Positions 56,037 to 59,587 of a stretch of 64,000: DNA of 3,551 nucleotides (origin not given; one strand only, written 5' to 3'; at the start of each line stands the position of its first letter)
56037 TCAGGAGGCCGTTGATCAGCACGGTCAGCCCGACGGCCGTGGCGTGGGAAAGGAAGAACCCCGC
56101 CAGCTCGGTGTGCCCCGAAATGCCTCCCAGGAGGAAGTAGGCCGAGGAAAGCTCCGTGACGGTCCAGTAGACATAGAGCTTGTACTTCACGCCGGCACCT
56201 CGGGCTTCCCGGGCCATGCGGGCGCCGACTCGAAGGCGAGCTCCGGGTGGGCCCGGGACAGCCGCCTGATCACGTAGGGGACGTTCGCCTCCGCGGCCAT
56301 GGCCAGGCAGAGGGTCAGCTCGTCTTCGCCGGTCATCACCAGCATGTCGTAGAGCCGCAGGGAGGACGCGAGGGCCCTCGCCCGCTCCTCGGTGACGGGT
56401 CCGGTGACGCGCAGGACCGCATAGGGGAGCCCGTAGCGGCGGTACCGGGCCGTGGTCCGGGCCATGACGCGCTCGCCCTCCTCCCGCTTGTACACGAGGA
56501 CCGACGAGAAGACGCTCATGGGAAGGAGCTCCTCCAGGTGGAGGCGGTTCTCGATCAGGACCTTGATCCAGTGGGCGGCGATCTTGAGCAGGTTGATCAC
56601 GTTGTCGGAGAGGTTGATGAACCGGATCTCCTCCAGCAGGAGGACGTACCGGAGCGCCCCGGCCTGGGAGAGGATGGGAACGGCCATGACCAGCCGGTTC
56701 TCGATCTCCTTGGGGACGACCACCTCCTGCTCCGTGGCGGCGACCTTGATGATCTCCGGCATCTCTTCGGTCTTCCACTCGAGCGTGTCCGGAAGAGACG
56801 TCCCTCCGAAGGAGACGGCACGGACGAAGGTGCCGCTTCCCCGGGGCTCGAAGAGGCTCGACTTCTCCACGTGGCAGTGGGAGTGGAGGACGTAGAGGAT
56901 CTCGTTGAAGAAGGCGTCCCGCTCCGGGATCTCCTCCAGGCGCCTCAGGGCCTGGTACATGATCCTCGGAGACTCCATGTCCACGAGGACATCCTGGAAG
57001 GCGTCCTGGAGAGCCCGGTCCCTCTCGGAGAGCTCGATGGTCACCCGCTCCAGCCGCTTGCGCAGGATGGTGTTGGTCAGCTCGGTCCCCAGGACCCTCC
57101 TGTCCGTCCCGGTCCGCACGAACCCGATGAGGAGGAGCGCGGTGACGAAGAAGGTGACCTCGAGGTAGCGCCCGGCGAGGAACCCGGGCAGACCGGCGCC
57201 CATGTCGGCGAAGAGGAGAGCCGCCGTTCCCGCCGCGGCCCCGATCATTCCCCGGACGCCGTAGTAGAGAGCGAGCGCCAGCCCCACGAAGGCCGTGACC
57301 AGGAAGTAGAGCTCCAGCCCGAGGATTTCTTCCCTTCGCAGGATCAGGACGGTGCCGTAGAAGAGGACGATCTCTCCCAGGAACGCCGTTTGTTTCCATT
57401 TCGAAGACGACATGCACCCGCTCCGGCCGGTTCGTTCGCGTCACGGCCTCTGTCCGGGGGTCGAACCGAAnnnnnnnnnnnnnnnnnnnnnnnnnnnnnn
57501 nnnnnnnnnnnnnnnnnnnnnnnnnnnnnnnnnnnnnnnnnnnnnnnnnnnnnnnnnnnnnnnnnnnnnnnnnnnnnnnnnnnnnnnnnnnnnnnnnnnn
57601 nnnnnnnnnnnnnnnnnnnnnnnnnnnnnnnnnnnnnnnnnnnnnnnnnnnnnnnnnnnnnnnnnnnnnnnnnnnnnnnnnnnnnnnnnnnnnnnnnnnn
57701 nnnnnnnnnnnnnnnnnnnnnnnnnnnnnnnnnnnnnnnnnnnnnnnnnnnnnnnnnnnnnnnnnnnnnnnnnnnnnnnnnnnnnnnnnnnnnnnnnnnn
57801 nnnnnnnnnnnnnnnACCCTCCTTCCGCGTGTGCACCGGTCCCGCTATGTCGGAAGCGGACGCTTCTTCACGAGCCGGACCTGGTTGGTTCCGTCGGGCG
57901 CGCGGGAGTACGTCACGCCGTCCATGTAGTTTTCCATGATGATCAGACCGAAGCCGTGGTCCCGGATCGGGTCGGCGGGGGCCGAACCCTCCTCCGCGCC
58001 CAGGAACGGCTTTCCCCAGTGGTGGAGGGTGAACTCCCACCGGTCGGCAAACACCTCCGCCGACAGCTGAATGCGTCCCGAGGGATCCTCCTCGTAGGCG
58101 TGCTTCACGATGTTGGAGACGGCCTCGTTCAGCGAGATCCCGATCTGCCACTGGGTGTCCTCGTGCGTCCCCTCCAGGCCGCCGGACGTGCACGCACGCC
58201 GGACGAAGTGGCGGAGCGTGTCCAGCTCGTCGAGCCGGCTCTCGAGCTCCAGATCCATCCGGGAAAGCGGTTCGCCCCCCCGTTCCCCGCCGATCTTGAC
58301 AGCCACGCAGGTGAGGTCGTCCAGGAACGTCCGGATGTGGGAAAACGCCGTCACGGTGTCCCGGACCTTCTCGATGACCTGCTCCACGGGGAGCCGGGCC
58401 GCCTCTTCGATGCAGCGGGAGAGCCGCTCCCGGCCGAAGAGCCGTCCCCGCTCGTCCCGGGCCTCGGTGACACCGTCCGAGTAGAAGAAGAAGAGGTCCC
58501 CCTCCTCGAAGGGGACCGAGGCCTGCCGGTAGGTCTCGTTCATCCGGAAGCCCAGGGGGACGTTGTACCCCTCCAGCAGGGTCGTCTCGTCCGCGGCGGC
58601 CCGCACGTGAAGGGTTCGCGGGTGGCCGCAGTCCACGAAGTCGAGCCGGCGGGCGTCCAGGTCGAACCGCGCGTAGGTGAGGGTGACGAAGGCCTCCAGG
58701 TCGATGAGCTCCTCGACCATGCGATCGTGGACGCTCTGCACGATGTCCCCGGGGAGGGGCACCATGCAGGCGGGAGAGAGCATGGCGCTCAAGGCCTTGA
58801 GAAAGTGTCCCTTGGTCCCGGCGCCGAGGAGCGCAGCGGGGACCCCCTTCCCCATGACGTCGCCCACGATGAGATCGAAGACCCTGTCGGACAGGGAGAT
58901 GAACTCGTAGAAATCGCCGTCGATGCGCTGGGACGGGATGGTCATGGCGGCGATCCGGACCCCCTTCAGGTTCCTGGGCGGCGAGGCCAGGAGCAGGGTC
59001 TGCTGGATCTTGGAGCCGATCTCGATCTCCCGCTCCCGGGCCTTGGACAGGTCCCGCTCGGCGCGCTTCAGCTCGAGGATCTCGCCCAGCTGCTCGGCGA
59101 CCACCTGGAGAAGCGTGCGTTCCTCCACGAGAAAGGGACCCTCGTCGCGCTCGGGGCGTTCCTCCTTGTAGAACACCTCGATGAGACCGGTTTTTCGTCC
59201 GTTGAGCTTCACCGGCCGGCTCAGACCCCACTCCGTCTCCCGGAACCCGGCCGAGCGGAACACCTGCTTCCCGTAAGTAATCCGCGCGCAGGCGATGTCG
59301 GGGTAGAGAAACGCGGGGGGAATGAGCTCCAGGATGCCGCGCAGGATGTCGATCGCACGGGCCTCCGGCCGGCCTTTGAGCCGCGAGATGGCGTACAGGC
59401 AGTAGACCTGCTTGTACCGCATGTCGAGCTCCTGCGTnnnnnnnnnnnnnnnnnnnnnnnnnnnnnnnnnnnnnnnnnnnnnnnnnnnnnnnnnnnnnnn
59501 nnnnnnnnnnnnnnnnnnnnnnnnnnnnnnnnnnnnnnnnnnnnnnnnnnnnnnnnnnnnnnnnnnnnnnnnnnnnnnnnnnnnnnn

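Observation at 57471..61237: Partner-switching module heading the pelDEFG operon: one 1130-aa protein carries both the PP2C phosphatase and the RsbW-type kinase behind FHA, GAF and PAS sensors, followed by its STAS substrate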

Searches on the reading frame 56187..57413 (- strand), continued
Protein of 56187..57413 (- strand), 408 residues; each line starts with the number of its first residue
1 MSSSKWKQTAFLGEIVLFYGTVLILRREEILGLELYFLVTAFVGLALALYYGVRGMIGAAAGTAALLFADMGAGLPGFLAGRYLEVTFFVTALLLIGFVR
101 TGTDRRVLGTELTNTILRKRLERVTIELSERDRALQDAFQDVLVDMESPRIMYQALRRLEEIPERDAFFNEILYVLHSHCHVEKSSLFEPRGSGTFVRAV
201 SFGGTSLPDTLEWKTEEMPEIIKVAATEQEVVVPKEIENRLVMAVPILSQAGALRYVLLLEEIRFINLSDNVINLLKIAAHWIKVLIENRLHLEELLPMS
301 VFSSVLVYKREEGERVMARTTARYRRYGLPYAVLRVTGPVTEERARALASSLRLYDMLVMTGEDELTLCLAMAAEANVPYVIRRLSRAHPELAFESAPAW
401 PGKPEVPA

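Call 84: search_protein_families(library=pfam, proteins=[P0267, P0269, P0283, P0285, P0294, P0296, P0292, P0300, P0309, P0345], max_evalue=0.001)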
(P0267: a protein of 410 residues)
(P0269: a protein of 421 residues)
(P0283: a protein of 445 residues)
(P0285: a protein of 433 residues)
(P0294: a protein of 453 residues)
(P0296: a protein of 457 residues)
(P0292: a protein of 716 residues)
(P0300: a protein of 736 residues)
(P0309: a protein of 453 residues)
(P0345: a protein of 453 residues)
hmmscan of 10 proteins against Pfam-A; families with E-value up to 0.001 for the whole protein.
P0267 (410 aa): 0 families

P0269 (421 aa): 0 families

P0283 (445 aa): 4 families
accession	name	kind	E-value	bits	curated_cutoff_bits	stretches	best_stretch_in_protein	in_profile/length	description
PF13492.12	GAF_3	-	2e-07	31.9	27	1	181-307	5-128/129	GAF domain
PF16963.10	PelD_GGDEF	-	1.6e-05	25.2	27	1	333-422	7-98/125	PelD GGDEF domain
PF01590.32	GAF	-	5.7e-05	24.1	22.4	1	180-304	4-131/133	GAF domain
PF13185.12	GAF_2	-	0.00085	20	28.6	0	177-306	3-135/136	GAF domain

P0285 (433 aa): 0 families

P0294 (453 aa): 4 families
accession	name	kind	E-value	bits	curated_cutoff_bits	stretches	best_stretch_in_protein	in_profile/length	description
PF13492.12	GAF_3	-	6e-11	43.3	27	1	165-296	3-129/129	GAF domain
PF01590.32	GAF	-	2.9e-07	31.5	22.4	1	164-294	2-133/133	GAF domain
PF13493.11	DUF4118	-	2e-05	24.7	28.4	1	13-101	7-95/107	Domain of unknown function (DUF4118)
PF24627.1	PUMA_CC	-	2.3e-05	24.7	30.1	1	107-143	3-39/74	PUMA coiled-coil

P0296 (457 aa): 2 families
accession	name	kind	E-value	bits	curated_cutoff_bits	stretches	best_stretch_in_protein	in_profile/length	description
PF13492.12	GAF_3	-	0.00025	21.9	27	0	178-301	2-123/129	GAF domain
PF16963.10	PelD_GGDEF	-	0.00041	20.6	27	1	344-444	19-121/125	PelD GGDEF domain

P0292 (716 aa): 2 families
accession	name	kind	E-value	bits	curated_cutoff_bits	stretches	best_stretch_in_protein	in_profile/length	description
PF01370.27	Epimerase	-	6.2e-14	52.4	20.9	1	5-223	2-230/240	NAD dependent epimerase/dehydratase family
PF04321.23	RmlD_sub_bind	-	2.9e-11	43.4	27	1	4-234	3-216/287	RmlD substrate binding domain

P0300 (736 aa): 8 families
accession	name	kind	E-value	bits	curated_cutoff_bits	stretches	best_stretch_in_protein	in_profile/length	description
PF01370.27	Epimerase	-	4.2e-32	111.9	20.9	1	4-233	1-239/240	NAD dependent epimerase/dehydratase family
PF16363.11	GDP_Man_Dehyd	-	1.9e-28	100.3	27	1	5-303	1-332/332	GDP-mannose 4,6 dehydratase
PF01073.25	3Beta_HSD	-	1.3e-08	34.6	22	1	5-185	1-198/280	3-beta hydroxysteroid dehydrogenase/isomerase family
PF04321.23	RmlD_sub_bind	-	1.7e-08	34.3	27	1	3-183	2-166/287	RmlD substrate binding domain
PF13493.11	DUF4118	-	2e-05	24.8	28.4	1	345-446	6-106/107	Domain of unknown function (DUF4118)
PF13492.12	GAF_3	-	2.4e-05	25.2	27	1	499-620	3-129/129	GAF domain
PF07993.18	NAD_binding_4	-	0.00055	19.6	20.1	0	45-193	69-235/258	Male sterility protein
PF02719.21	Polysacc_synt_2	-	0.00078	19.1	20.2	0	4-114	1-127/293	Polysaccharide biosynthesis protein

P0309 (453 aa): 1 family
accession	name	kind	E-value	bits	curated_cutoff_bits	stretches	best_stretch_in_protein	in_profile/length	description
PF16963.10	PelD_GGDEF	-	0.00013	22.3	27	1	333-445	7-121/125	PelD GGDEF domain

P0345 (453 aa): 3 families
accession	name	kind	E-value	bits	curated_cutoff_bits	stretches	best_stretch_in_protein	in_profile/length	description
PF13492.12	GAF_3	-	1.5e-14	55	27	1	165-294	2-125/129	GAF domain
PF01590.32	GAF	-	4.5e-12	47.1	22.4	1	164-295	1-132/133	GAF domain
PF00990.26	GGDEF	-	5e-12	46.3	23.8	1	312-450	4-153/161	Diguanylate cyclase, GGDEF domain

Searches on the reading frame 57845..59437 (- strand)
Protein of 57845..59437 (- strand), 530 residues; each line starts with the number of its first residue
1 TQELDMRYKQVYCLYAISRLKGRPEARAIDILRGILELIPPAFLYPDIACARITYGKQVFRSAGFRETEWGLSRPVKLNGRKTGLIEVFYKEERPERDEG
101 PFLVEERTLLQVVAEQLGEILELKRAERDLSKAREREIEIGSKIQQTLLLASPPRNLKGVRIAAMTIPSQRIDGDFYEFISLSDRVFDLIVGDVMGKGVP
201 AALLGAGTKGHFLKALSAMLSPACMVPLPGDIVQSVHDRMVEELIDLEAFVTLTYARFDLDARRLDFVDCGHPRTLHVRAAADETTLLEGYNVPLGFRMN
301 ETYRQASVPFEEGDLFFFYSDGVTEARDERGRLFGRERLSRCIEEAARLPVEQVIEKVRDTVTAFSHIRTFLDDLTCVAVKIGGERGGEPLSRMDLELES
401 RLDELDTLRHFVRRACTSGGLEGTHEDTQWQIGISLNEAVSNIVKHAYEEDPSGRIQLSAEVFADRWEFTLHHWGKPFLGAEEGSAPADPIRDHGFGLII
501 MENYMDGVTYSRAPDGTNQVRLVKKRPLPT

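Call 24: find_homologous_proteins(query=window:57845-59437:-, max_evalue=1e-10)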
Query window:57845-59437:- (530 aa): 1751 proteins with E <= 1e-10 among 8000 candidates; the best 120 are listed.
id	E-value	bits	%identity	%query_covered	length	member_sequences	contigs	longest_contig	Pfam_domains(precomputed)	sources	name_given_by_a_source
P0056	2.0e-251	853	72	99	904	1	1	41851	PF13185.13,PF00498.32,PF01590.33,PF13581.13,PF16697.11,PF07228.18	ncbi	-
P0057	6.6e-244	829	70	99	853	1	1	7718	PF13185.13,PF00498.32,PF01590.33,PF13581.13,PF16697.11,PF13492.13,PF07228.18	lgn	-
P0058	2.1e-213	728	62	100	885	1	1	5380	PF13185.13,PF00498.32,PF01590.33,PF13581.13,PF16697.11,PF07228.18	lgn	-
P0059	7.1e-155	535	48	99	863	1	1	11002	PF13185.13,PF00498.32,PF01590.33,PF13581.13,PF16697.11,PF13492.13,PF07228.18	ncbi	ncbi:MAG: SpoIIE family protein phosphatase [Pseudomonadota bacterium]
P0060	1.3e-150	521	46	99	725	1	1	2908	PF13185.13,PF01590.33,PF13581.13,PF07228.18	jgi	jgi:sigma-B regulation protein RsbU (phosphoserine phosphatase)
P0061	1.0e-148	515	47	99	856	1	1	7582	PF13185.13,PF00498.32,PF01590.33,PF13581.13,PF16697.11,PF13492.13,PF07228.18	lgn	-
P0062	1.1e-147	511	47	99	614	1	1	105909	PF13581.13,PF07228.18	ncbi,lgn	-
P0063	9.8e-143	495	70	58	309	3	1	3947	PF13581.13,PF07228.18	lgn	-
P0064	9.5e-132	459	57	72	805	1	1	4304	PF08447.19,PF13426.14,PF13188.14,PF24820.2,PF08448.17,PF00989.32,PF07228.18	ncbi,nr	ncbi:MAG: PAS domain S-box protein [Deltaproteobacteria bacterium]|nr:PAS domain S-box protein [Delt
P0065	1.3e-127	445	55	72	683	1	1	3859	PF08447.19,PF13426.14,PF13188.14,PF12860.14,PF24820.2,PF08448.17,PF00989.32,PF07228.18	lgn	-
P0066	1.2e-125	438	54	73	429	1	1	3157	PF07228.18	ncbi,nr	ncbi:MAG TPA: serine/threonine-protein phosphatase, partial [Desulfobacteraceae bacterium]|nr:serine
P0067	6.3e-125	436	53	73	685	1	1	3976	PF08447.19,PF13426.14,PF13188.14,PF24820.2,PF08448.17,PF00989.32,PF07228.18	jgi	jgi:PAS domain S-box-containing protein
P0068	1.3e-120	422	50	73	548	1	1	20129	PF08447.19,PF13426.14,PF08448.17,PF00989.32,PF07228.18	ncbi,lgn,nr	ncbi:MAG: SpoIIE family protein phosphatase [Deltaproteobacteria bacterium]|nr:SpoIIE family protein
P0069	9.7e-120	419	48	77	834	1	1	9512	PF08447.19,PF13426.14,PF13188.14,PF24820.2,PF13581.13,PF08448.17,PF00989.32,PF00072.31,PF07228.18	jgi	jgi:PAS domain S-box-containing protein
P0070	7.7e-119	416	47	80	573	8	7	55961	PF13581.13,PF00072.31,PF07228.18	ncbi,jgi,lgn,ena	-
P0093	3.8e-116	407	50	77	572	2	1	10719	PF13581.13,PF00072.31,PF07228.18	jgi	jgi:sigma-B regulation protein RsbU (phosphoserine phosphatase)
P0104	7.6e-115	403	49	79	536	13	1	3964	PF13581.13,PF00072.31,PF07228.18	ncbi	-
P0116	5.6e-114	400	48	76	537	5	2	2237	PF13581.13,PF00072.31,PF07228.18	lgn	-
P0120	1.8e-113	398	45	83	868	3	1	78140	PF08447.19,PF13426.14,PF13185.13,PF00498.32,PF01590.33,PF13581.13,PF08448.17,PF16697.11,PF00989.32,PF07228.18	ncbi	ncbi:MAG: SpoIIE family protein phosphatase [Desulfatiglandales bacterium]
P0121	2.3e-113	398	49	75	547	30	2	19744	PF13581.13,PF00072.31,PF07228.18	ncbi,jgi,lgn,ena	-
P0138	1.9e-111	392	45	78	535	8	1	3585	PF13581.13,PF00072.31,PF07228.18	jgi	jgi:sigma-B regulation protein RsbU (phosphoserine phosphatase)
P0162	6.4e-110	387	49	77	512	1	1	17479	PF13581.13,PF00072.31,PF07228.18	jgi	jgi:phosphoserine phosphatase RsbU/P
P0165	7.4e-110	386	47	79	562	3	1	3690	PF13581.13,PF00072.31,PF07228.18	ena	-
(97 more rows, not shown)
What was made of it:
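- Closest known: HsbR/HsbA. Same: The window's core is 47-50% identical to many REC-PP2C-HATPase_c_2 proteins (call 24).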

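Call 32: list_cluster_members(proteins=[P0070, P0121, P0104, P0093, P0116, P0138, P0162, P0165, P0056, P0120])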
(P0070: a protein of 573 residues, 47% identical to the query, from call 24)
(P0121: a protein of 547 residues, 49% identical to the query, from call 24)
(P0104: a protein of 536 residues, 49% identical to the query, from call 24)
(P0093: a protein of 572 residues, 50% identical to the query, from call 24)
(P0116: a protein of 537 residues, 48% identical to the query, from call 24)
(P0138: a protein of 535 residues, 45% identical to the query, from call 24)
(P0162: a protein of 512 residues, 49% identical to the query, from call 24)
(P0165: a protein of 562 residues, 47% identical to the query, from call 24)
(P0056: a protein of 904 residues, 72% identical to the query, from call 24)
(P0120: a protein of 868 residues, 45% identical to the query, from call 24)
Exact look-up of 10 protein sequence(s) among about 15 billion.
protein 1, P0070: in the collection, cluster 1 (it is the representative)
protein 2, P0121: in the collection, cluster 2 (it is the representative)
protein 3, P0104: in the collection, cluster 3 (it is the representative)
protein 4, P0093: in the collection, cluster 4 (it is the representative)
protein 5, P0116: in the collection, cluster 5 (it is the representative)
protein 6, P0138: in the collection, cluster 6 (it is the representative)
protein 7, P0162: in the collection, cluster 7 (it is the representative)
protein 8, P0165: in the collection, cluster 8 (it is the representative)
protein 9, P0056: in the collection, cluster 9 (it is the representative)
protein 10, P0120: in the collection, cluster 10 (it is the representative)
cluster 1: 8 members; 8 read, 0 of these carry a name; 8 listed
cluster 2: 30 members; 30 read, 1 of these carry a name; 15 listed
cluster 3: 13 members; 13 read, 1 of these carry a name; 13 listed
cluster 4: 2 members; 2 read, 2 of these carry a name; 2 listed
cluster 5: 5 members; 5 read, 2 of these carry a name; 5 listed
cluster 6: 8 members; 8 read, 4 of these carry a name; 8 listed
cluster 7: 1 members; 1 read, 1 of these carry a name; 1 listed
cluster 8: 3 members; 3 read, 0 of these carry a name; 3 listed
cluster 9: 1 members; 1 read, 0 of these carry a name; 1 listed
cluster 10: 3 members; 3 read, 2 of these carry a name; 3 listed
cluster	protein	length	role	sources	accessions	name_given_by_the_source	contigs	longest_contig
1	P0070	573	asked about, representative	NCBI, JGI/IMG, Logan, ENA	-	-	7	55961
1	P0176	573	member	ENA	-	-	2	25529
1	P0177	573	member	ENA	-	-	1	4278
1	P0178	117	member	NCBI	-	-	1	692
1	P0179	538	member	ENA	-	-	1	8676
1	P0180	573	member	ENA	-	-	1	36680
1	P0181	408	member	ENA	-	-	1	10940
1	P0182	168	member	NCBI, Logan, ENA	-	-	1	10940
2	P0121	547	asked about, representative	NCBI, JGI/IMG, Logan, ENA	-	-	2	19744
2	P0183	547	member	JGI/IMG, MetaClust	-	\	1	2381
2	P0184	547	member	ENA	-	-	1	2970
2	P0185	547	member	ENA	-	-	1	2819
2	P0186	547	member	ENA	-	-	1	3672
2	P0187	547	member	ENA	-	-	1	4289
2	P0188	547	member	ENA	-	-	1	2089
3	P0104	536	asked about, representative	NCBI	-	-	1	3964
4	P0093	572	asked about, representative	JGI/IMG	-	sigma-B regulation protein RsbU (phosphoserine phosphatase)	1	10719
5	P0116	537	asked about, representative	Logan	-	-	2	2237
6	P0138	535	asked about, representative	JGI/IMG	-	sigma-B regulation protein RsbU (phosphoserine phosphatase)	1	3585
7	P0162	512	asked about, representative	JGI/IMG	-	phosphoserine phosphatase RsbU/P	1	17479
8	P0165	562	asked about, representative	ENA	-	-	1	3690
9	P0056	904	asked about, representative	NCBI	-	-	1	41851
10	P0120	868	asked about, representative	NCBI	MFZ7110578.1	MAG: SpoIIE family protein phosphatase [Desulfatiglandales bacterium]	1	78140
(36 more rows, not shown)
